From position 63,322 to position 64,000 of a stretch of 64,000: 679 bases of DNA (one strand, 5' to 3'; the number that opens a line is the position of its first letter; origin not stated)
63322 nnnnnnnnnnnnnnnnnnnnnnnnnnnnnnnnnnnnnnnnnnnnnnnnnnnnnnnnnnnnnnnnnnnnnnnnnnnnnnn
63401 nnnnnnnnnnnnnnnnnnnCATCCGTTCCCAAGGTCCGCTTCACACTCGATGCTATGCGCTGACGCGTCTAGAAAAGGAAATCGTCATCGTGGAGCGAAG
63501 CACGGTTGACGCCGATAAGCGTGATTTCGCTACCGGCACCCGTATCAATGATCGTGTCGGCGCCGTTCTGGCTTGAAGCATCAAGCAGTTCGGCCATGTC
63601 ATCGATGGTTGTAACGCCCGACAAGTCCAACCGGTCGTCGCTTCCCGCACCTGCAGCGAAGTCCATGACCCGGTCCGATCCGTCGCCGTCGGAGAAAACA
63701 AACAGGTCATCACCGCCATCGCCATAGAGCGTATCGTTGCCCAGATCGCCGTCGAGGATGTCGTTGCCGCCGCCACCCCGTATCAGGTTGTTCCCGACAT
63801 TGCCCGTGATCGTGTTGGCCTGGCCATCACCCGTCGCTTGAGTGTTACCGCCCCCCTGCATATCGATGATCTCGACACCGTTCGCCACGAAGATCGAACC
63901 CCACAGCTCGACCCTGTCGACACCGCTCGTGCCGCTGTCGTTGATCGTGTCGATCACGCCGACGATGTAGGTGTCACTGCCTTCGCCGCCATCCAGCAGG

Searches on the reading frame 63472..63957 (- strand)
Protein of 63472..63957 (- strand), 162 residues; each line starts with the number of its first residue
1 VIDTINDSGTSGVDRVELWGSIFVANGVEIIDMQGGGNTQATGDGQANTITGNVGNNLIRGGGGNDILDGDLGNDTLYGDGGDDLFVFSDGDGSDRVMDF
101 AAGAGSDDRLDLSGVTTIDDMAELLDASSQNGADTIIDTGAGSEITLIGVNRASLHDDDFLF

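Call 8: search_protein_families(library=pfam, proteins=[window:63472-63957:-], max_evalue=0.01)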
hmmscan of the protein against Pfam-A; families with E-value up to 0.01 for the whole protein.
window:63472-63957:- (162 aa): 1 family
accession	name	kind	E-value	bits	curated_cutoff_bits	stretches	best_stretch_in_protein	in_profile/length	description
PF00353.25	HemolysinCabind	-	6.9e-13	48.7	23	3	42-77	1-36/36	RTX calcium-binding nonapeptide repeat (4 copies)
